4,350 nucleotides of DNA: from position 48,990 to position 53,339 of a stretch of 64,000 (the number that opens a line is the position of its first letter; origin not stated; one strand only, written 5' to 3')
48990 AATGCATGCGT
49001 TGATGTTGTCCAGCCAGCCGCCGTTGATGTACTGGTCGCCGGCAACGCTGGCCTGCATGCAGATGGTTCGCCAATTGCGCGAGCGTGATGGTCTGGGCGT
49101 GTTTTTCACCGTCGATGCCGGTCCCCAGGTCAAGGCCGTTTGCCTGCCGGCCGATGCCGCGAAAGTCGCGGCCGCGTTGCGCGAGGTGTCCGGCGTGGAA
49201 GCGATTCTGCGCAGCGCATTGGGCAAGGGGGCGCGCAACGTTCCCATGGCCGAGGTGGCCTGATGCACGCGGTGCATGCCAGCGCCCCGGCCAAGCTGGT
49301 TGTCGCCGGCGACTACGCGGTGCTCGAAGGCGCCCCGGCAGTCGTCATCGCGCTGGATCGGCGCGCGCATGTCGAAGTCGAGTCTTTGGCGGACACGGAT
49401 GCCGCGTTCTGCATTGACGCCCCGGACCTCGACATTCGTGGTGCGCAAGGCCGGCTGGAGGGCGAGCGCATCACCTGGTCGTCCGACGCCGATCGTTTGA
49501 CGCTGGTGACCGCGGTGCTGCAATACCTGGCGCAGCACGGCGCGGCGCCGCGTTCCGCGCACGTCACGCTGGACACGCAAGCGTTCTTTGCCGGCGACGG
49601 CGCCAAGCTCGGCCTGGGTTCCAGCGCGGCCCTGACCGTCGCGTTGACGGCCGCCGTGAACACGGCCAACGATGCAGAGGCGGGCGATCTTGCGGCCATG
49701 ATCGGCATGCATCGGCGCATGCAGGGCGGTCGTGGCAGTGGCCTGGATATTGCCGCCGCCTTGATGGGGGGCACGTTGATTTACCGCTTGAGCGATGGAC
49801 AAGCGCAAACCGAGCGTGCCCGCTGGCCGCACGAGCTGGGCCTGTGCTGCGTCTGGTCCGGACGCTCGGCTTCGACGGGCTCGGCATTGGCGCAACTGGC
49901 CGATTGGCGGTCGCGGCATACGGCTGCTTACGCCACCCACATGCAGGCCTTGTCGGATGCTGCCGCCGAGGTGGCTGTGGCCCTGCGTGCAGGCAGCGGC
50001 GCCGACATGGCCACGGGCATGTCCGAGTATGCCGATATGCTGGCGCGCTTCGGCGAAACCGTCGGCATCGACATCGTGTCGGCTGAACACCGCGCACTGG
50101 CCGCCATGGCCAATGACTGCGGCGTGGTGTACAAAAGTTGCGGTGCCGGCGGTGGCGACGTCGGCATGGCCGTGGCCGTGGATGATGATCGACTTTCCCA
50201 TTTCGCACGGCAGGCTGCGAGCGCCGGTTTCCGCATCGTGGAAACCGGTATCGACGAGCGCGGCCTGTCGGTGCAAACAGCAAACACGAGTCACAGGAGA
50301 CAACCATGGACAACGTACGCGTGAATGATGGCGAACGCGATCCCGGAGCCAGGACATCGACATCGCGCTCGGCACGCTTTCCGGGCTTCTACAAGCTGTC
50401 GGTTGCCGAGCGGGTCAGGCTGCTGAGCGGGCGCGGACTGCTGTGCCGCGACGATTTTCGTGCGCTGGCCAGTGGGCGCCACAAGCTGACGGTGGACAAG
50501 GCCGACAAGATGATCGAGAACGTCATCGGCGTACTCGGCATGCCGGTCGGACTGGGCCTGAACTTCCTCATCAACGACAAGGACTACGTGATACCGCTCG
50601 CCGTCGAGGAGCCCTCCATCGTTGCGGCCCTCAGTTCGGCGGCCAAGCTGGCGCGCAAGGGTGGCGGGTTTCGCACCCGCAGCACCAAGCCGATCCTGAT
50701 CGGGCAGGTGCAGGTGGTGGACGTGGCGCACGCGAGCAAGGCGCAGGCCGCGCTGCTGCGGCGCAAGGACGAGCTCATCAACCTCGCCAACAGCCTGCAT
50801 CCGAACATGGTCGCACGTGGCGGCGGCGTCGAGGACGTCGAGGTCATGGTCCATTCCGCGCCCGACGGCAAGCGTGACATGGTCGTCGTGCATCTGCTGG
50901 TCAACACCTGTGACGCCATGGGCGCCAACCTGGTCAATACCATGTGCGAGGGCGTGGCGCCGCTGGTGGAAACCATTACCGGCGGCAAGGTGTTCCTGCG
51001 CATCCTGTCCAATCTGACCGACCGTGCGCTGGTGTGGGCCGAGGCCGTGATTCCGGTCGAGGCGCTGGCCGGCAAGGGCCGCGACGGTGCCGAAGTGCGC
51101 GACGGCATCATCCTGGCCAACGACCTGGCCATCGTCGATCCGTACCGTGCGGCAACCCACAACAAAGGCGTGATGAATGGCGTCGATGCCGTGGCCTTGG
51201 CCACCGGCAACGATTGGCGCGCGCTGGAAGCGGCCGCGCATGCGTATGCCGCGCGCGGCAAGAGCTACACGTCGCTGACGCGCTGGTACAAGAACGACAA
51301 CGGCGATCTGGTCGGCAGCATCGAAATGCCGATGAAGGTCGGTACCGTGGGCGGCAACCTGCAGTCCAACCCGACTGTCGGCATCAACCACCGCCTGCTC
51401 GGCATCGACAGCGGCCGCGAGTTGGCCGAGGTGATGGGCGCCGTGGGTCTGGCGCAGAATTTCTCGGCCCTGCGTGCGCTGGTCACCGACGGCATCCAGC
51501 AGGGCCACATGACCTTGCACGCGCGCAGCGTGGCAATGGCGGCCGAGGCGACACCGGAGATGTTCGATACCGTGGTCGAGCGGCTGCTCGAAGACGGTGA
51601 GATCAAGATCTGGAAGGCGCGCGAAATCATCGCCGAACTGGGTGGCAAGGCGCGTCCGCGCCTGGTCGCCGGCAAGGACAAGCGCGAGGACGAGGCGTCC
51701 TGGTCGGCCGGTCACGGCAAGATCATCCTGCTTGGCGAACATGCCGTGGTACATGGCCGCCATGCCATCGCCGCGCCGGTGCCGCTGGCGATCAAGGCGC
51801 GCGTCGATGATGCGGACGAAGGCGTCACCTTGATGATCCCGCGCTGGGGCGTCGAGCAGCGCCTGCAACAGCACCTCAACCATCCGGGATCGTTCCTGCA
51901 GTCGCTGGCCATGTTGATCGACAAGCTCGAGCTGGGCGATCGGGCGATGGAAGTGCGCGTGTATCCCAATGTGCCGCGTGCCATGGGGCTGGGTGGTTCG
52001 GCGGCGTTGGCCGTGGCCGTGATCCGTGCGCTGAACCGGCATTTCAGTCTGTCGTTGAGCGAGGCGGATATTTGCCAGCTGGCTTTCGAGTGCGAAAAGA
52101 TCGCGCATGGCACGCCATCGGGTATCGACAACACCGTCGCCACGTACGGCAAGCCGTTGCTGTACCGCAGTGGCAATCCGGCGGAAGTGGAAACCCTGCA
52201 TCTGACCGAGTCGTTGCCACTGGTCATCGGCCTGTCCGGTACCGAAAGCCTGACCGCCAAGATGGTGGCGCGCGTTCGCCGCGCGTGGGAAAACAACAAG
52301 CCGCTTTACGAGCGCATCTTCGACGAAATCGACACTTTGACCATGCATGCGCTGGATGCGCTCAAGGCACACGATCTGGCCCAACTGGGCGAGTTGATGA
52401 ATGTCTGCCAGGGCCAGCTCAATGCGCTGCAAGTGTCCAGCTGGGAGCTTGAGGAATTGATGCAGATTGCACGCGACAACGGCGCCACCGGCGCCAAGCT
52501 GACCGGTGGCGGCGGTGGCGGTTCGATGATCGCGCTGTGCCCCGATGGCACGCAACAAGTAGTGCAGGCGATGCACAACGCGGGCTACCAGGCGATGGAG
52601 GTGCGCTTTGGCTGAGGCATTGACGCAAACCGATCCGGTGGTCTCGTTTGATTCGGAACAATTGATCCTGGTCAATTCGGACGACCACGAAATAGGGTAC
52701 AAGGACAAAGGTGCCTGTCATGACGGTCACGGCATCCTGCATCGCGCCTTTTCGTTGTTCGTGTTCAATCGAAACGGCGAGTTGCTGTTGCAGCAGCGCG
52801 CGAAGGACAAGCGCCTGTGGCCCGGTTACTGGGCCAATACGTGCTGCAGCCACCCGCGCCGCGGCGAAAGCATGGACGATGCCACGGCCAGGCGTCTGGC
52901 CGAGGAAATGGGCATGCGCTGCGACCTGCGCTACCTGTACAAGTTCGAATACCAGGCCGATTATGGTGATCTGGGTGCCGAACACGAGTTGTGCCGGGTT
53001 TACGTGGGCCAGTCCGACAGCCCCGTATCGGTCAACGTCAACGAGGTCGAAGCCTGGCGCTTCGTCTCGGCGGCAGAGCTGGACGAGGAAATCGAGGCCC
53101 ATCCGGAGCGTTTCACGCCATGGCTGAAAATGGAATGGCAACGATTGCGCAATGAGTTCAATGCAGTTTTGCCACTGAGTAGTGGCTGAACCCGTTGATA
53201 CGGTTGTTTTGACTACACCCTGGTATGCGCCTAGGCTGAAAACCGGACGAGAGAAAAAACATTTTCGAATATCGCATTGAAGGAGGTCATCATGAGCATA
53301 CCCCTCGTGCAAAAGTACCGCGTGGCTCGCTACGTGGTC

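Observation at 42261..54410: Mevalonate-pathway block nested inside a hopanoid biosynthesis operon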

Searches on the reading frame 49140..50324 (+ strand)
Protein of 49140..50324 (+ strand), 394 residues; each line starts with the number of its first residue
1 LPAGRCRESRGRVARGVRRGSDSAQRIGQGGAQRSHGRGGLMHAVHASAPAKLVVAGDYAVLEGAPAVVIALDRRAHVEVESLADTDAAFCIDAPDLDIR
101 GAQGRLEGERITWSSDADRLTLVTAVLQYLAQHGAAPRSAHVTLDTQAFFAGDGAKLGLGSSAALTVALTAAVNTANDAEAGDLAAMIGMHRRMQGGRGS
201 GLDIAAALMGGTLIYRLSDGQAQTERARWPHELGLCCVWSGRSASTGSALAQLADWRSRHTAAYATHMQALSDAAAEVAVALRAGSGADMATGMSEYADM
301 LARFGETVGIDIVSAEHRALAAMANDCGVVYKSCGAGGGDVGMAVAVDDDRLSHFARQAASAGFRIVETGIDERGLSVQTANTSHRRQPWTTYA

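Call 3: search_protein_families(library=pfam, proteins=[window:49140-50324:+])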
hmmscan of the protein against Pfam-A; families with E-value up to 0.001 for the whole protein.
window:49140-50324:+ (394 aa): 1 family
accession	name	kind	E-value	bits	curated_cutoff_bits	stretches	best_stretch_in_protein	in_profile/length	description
PF00288.32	GHMP_kinases_N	-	8.6e-07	29.5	22.3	1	124-211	4-87/87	GHMP kinases N terminal domain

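Call 4: search_protein_families(library=ncbifam, proteins=[window:49140-50324:+])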
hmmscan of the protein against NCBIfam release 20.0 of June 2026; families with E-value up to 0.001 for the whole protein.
window:49140-50324:+ (394 aa): 7 families
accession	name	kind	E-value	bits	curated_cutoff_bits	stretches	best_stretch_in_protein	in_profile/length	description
TIGR01220.1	Pmev_kin_Gr_pos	equivalog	6e-31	107.8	165.7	2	47-220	3-182/358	phosphomevalonate kinase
NF040957.1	Arch_PMK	equivalog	8.1e-25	88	500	1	121-368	56-306/316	phosphomevalonate kinase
TIGR00549.1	mevalon_kin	equivalog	4e-22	79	163.05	1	49-339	1-270/276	mevalonate kinase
NF003036.0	PRK03926.1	equivalog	7.4e-17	61.4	403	1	45-380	2-300/302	mevalonate kinase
NF040656.1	GHMP_GYDIA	hypoth_equivalog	7.9e-08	31.9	225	1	49-357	4-286/299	GYDIA family GHMP kinase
TIGR01219.1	Pmev_kin_ERG8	equivalog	2e-05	23.7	376.95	0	150-216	148-230/456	phosphomevalonate kinase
TIGR00191.1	thrB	equivalog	0.00016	20.6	168.25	1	122-246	62-178/304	homoserine kinase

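Call 43: search_solved_structures(query=window:49263-50324:+, max_evalue=0.001)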
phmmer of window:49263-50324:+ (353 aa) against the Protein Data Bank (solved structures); distinct sequences matched with E-value up to 0.001: 7.
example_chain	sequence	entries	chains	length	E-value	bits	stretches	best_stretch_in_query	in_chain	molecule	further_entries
3k17_A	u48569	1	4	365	1.1e-17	67.8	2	6-180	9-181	Lin0012 protein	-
2r3v_A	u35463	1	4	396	1.1e-05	28.5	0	149-343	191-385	Mevalonate kinase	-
1k47_A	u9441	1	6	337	2.1e-05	27.5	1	108-323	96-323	phosphomevalonate kinase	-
3gon_A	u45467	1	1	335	2.3e-05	27.4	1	108-324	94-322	Phosphomevalonate kinase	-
1kvk_A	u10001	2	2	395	0.00012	25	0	152-342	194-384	mevalonate kinase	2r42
2hfs_A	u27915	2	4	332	0.00012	25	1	115-311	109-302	Mevalonate kinase, putative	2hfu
8teb_A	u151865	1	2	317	0.00025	24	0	5-45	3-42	Mevalonate kinase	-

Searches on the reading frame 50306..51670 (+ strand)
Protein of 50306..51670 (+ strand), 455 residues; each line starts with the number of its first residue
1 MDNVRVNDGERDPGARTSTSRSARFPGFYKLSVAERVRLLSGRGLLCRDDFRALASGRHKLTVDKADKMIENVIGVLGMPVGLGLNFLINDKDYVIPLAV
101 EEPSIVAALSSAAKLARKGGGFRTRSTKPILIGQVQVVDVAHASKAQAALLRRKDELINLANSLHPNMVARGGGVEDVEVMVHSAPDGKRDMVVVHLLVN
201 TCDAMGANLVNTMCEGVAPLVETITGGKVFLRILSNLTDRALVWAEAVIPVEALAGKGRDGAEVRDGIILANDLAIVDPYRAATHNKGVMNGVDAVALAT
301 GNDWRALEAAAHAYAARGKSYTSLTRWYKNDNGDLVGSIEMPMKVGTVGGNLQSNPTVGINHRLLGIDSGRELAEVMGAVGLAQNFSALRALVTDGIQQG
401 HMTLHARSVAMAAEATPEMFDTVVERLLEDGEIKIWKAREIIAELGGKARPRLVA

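Call 55: search_dna_similar(query=window:50306-51670:+, collection=plasmids, mode=protein, max_rows=60, rows=best)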
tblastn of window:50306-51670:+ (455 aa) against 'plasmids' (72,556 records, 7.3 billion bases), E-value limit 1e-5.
Records with a match: 38; places in all: 39; records where one place covers at least 80% of the query: 37.
Best place of each record, by identity: <60% 38.
By first word of the organism name: Melissococcus 4; Rhizobium 3; Sulfitobacter 3; Sagittula 3; Burkholderia 2; Roseomonas 2; Listeria 2; Shinella 1; Tistrella 1; Ruegeria 1; and 16 more.
By predicted mobility (MOB-suite, as given by PLSDB): non-mobilizable 32; conjugative 3; mobilizable 3.
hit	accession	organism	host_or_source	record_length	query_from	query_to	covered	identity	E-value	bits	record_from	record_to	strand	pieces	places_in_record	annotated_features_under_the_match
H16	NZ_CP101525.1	Burkholderia arboris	mixed culture,soil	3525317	15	447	95%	49.5%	2e-103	345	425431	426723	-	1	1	none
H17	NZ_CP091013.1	Burkholderia cenocepacia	-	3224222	25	447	93%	50.0%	2e-102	342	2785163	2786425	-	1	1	none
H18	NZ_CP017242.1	Rhizobium etli 8C-3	Phaseolus vulgaris,cell culture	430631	61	445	85%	53.8%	1e-108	360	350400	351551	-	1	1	hydroxymethylglutaryl-CoA reductase, degradative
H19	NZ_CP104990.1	Rhizobium sp. CC-CFT758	cell culture,agricultural soil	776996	9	449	97%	46.8%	2e-100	336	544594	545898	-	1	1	hydroxymethylglutaryl-CoA reductase, degradative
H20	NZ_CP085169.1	Sulfitobacter sp. DSM 110093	cell culture,Sediment from the Channel ...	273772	17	445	94%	47.8%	1e-100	337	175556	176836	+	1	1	hydroxymethylglutaryl-CoA reductase, degradative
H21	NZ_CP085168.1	Sulfitobacter sp. DSM 110093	cell culture,Sediment from the Channel ...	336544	17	445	94%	47.8%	1e-100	337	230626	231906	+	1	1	hydroxymethylglutaryl-CoA reductase, degradative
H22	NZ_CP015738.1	Shinella sp. HZN7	-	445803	15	442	94%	47.8%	7e-101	337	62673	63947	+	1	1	hydroxymethylglutaryl-CoA reductase, degradative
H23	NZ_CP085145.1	Sulfitobacter dubius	cell culture,Sediment from the Channel ...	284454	17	445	94%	47.6%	6e-100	335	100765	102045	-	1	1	hydroxymethylglutaryl-CoA reductase, degradative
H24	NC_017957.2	Tistrella mobilis KA081020-065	-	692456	19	445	94%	47.7%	1e-94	319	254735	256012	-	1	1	hydroxymethylglutaryl-CoA reductase, degradative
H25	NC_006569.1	Ruegeria pomeroyi DSS-3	-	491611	22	442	93%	48.3%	2e-100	336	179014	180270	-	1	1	hydroxymethylglutaryl-CoA reductase, degradative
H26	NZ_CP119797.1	Halomontanus rarus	cell culture,sediment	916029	18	442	93%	47.8%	2e-96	325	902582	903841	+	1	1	hydroxymethylglutaryl-CoA reductase, degradative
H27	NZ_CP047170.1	Ponticoccus alexandrii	surface sea water,shallow sea, symbosis ...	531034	56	442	85%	52.1%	4e-101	338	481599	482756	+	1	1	hydroxymethylglutaryl-CoA reductase, degradative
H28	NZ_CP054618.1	Azospirillum oryzae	cell culture,soil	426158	19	449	95%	46.3%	1e-98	331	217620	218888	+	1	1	hydroxymethylglutaryl-CoA reductase, degradative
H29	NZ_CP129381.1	Rhizobium sp. SSA_523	single cell,Sea water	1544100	22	445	93%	46.8%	2e-99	333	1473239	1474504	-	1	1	none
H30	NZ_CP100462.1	Salinigranum marinum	cell culture,Saline soil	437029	22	445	93%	46.7%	7e-94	317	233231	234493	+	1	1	hydroxymethylglutaryl-CoA reductase, degradative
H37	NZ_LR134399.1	Listeria monocytogenes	Homo sapiens,Vein blood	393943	25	445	93%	46.2%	8e-102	340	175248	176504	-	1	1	hydroxymethylglutaryl-CoA reductase, degradative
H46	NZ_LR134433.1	Legionella adelaidensis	environmental,Cooling tower water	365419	11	445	96%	41.5%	6e-78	271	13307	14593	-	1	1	hydroxymethylglutaryl-CoA reductase, degradative | fni: type 2 isopentenyl-diphosphate Delta-isomerase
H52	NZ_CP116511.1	Enterococcus gallinarum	Bos taurus,whole organism,fecal sample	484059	28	445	92%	37.9%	4e-68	243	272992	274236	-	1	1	hydroxymethylglutaryl-CoA reductase, degradative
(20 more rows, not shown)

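Call 56: get_annotated_region(hit=H46, flank=8000)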
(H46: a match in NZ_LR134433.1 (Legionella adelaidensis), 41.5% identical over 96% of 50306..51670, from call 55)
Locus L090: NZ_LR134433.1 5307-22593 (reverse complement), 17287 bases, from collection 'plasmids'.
description: Legionella adelaidensis strain NCTC12735 plasmid 24, complete sequence
organism: Legionella adelaidensis (NCBI taxid 45056)
taxonomy: Bacteria; Pseudomonadota; Gammaproteobacteria; Legionellales; Legionellaceae; Legionella; Legionella adelaidensis
host: -; source: environmental,Cooling tower water; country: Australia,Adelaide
typing (MOB-suite, as given by PLSDB): mobilizable; relaxase MOBH
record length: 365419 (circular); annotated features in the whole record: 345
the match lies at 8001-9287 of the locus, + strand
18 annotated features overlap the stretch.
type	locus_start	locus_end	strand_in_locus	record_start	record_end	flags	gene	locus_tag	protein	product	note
CDS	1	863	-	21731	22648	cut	ybgF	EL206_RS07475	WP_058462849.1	tol-pal system protein YbgF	-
CDS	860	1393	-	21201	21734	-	pal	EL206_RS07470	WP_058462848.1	peptidoglycan-associated lipoprotein Pal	-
CDS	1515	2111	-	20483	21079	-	-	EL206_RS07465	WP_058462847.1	ABC-type transport auxiliary lipoprotein family protein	-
CDS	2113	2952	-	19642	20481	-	-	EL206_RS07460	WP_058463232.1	MlaD family protein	-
CDS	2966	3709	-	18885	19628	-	-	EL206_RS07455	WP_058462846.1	ATP-binding cassette domain-containing protein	-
CDS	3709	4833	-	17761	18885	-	-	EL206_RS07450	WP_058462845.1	ABC transporter permease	-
CDS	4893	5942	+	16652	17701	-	-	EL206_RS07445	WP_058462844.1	hypothetical protein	-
CDS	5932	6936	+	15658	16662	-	-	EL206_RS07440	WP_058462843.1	FUSC family protein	GO:0055085 - transmembrane transport [Evidence IEA]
CDS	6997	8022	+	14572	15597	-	fni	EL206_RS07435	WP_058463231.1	type 2 isopentenyl-diphosphate Delta-isomerase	GO:0008299 - isoprenoid biosynthetic process [Evidence IEA]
CDS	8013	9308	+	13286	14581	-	-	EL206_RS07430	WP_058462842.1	hydroxymethylglutaryl-CoA reductase, degradative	GO:0016054 - organic acid catabolic process [Evidence IEA]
CDS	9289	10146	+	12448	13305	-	-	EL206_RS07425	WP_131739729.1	hypothetical protein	-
CDS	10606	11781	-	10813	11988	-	-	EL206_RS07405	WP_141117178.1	ISL3 family transposase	-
CDS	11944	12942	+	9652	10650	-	rhuM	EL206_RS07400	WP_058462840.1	RhuM family protein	-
CDS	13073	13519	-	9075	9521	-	-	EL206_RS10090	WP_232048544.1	transposase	-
CDS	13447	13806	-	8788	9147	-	-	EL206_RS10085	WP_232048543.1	transposase family protein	-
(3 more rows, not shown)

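Call 57: get_annotated_region(hit=H37, flank=4000)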
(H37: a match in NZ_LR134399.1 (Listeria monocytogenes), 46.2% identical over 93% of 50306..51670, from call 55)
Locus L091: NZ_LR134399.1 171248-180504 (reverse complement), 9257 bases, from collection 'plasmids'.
description: Listeria monocytogenes strain NCTC7974 plasmid 2, complete sequence
organism: Listeria monocytogenes (NCBI taxid 1639)
taxonomy: Bacteria; Bacillota; Bacilli; Bacillales; Listeriaceae; Listeria; Listeria monocytogenes
host: -; source: Homo sapiens,Vein blood; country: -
typing (MOB-suite, as given by PLSDB): non-mobilizable
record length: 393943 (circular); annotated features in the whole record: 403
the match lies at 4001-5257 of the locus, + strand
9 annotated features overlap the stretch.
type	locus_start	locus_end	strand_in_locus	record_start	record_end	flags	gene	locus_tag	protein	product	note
CDS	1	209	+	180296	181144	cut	-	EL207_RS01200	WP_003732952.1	hypothetical protein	-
CDS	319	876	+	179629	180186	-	-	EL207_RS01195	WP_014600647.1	GNAT family N-acetyltransferase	-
CDS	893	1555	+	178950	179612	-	-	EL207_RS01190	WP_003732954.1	transmembrane domain-containing protein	-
CDS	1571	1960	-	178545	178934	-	-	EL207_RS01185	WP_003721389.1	MerR family transcriptional regulator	GO:0006355 - regulation of DNA-templated transcription [Evidence IEA]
CDS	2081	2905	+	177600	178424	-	-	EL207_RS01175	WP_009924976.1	aldo/keto reductase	-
CDS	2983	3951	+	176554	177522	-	-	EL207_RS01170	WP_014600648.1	winged helix DNA-binding domain-containing protein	-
CDS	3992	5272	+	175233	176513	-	-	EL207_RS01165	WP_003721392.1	hydroxymethylglutaryl-CoA reductase, degradative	GO:0016054 - organic acid catabolic process [Evidence IEA]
CDS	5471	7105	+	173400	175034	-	-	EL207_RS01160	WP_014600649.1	Na/Pi cotransporter family protein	GO:0044341 - sodium-dependent phosphate transport [Evidence IEA]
CDS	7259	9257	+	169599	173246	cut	nifJ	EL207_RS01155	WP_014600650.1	pyruvate:ferredoxin (flavodoxin) oxidoreductase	GO:0022900 - electron transport chain [Evidence IEA]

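Call 58: get_annotated_region(hit=H52, flank=4000)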
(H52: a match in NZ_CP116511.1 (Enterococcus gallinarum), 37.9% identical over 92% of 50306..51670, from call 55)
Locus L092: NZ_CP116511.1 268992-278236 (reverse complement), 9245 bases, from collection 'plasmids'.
description: Enterococcus gallinarum strain K205-4a plasmid pK205-4a-A, complete sequence
organism: Enterococcus gallinarum (NCBI taxid 1353)
taxonomy: Bacteria; Bacillota; Bacilli; Lactobacillales; Enterococcaceae; Enterococcus; Enterococcus gallinarum
host: -; source: Bos taurus,whole organism,fecal sample; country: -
typing (MOB-suite, as given by PLSDB): non-mobilizable
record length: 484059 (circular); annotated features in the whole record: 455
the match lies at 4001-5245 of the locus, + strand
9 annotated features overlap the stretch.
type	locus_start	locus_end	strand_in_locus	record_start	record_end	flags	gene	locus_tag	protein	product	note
CDS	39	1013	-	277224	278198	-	-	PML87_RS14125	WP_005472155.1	ABC transporter substrate-binding protein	-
CDS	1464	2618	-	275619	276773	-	-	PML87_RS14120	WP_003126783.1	hydroxymethylglutaryl-CoA synthase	-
CDS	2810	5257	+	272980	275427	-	-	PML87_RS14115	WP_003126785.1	hydroxymethylglutaryl-CoA reductase, degradative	GO:0016054 - organic acid catabolic process [Evidence IEA]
CDS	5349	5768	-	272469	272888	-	-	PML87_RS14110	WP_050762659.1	GNAT family N-acetyltransferase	-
CDS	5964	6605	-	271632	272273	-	-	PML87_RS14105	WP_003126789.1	hypothetical protein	-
CDS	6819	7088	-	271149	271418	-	-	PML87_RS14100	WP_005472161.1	hypothetical protein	-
CDS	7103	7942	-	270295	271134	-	-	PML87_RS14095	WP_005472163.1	aldo/keto reductase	-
CDS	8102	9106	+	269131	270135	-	-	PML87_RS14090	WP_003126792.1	nucleoid-associated protein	-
CDS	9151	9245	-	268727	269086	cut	-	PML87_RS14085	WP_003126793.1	YxeA family protein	-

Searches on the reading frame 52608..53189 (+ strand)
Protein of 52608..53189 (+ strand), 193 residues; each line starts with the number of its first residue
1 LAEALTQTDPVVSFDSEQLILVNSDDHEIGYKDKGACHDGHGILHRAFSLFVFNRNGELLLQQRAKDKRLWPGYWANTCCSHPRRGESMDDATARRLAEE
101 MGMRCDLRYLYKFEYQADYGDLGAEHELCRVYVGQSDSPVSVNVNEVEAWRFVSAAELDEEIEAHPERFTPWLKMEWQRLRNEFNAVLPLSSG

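Call 3: search_protein_families(library=pfam, proteins=[window:52608-53189:+])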
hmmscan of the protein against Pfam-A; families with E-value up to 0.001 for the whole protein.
window:52608-53189:+ (193 aa): 1 family
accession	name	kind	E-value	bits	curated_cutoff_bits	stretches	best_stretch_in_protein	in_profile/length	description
PF00293.34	NUDIX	-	1e-19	71.3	21.1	1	44-173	2-134/134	NUDIX domain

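Call 4: search_protein_families(library=ncbifam, proteins=[window:52608-53189:+])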
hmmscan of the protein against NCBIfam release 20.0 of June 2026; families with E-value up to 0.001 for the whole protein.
window:52608-53189:+ (193 aa): 6 families
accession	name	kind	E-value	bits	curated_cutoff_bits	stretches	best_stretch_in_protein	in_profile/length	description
NF002995.0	PRK03759.1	equivalog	1.8e-50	171.1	127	1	16-180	6-172/185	isopentenyl-diphosphate Delta-isomerase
TIGR02150.1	IPP_isom_1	equivalog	1.2e-46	158.4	105.8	1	19-175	1-157/159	isopentenyl-diphosphate delta-isomerase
NF041653.1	Nud_hyd_Meth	equivalog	3.6e-13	49.6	300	1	22-180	5-160/170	Nudix hydrolase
NF011922.0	PRK15393.1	equivalog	4.4e-09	36.2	152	1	41-171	34-156/182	NUDIX hydrolase YfcD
NF006530.0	PRK08999.1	equivalog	8.6e-06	25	245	1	52-128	13-86/315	Nudix family hydrolase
NF012016.0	PRK15472.1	equivalog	0.00013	21.6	95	1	52-118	10-75/141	nucleoside triphosphatase NudI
